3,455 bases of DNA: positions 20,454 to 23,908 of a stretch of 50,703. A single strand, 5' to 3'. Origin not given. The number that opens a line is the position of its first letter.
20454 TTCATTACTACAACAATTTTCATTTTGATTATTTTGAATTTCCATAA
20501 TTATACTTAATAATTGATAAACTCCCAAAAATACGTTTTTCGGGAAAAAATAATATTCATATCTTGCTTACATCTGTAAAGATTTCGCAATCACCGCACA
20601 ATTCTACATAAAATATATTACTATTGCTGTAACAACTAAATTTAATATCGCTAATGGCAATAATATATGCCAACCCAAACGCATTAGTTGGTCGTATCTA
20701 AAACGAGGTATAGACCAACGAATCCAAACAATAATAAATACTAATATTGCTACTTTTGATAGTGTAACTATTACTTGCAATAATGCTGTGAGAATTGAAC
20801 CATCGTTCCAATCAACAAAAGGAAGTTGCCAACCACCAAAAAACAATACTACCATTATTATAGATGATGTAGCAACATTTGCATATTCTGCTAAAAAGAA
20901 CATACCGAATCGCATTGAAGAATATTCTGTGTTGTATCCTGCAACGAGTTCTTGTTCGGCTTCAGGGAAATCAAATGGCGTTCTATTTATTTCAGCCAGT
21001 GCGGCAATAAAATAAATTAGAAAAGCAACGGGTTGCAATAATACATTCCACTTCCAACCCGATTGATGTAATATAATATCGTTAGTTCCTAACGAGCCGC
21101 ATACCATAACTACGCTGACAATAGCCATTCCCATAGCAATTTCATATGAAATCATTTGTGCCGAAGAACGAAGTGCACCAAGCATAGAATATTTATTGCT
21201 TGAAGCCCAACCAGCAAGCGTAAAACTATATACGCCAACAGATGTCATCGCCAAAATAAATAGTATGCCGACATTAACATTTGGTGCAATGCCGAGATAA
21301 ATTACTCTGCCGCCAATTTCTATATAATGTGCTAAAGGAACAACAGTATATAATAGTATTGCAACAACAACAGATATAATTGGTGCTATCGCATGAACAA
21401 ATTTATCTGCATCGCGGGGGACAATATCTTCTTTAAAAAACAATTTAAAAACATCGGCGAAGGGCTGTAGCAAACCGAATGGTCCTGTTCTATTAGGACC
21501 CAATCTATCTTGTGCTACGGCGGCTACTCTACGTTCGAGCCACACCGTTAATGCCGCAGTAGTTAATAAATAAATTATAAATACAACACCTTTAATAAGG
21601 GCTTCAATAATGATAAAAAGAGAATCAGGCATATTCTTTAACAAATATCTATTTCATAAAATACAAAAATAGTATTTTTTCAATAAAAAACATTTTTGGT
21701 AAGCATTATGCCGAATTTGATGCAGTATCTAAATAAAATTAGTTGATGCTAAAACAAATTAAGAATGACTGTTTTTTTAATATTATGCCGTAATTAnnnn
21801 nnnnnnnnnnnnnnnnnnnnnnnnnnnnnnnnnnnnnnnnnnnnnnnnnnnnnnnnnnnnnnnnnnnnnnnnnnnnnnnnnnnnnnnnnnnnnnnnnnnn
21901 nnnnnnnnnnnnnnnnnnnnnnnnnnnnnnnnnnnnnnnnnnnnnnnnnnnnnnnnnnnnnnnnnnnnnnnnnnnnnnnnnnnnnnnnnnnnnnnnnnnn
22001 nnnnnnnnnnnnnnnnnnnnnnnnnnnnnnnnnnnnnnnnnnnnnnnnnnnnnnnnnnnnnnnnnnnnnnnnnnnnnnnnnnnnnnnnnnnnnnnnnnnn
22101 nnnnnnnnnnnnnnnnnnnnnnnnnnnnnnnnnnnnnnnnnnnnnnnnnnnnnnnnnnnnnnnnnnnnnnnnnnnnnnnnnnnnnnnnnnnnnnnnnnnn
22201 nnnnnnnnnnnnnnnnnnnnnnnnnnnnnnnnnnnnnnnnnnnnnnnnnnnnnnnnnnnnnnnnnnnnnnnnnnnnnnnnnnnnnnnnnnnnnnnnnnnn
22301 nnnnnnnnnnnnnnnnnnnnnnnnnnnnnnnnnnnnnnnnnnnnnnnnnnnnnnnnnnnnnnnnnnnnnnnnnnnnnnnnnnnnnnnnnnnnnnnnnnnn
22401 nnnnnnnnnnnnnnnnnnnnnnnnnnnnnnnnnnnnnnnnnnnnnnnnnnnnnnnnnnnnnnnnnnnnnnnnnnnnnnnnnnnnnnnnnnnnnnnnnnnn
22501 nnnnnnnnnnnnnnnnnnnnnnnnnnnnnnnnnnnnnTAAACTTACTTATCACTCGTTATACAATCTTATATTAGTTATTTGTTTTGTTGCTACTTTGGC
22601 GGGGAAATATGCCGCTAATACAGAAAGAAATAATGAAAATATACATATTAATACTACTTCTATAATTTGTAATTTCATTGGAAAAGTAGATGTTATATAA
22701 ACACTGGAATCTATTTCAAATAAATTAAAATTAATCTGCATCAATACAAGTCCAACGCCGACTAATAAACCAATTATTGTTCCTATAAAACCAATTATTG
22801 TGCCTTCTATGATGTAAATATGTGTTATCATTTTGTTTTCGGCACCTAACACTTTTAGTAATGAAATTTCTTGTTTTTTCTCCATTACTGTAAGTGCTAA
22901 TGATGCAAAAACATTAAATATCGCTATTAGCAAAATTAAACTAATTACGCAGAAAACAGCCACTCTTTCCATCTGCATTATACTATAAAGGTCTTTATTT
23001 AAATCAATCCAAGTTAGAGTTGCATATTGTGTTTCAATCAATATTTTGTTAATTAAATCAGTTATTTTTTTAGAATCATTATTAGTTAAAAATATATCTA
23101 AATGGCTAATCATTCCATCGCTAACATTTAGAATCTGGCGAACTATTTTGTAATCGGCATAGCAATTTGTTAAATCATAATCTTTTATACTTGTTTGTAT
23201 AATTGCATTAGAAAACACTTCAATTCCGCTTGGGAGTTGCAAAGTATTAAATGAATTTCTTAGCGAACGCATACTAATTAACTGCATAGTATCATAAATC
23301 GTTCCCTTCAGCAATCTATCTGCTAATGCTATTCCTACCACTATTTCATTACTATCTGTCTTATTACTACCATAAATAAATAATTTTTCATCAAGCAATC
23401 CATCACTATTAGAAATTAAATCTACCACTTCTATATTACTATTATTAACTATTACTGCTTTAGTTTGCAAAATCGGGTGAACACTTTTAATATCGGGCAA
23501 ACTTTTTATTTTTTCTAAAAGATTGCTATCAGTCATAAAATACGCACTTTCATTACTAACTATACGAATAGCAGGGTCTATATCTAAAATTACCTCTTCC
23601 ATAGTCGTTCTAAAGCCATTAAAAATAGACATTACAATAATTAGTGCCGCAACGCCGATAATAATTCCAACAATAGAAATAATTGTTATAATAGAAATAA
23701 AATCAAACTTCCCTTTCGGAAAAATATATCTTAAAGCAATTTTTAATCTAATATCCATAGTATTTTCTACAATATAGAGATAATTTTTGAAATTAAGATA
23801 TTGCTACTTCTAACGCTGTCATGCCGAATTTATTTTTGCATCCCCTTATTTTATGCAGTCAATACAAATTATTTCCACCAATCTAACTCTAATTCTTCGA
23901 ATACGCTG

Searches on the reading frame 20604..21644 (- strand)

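Call 33: search_protein_families(library=pfam, proteins=[window:20604-21644:-], max_evalue=0.00001)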
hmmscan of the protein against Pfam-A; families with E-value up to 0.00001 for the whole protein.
window:20604-21644:- (346 aa): 1 family
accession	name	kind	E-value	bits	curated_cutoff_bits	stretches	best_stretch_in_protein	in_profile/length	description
PF00146.26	NADHdh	-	1.5e-121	405.8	27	1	19-340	3-298/298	NADH dehydrogenase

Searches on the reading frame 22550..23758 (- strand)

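Call 33: search_protein_families(library=pfam, proteins=[window:22550-23758:-], max_evalue=0.00001)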
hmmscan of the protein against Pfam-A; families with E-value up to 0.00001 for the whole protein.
window:22550-23758:- (402 aa): 2 families
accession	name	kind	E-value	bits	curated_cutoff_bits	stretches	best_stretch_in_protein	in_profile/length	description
PF02687.27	FtsX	-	2.3e-17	63.6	25.5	1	270-392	2-117/120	FtsX-like permease C-terminal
PF12704.14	MacB_PCD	-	3.1e-11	44.4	27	1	25-154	1-137/207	MacB-like periplasmic core domain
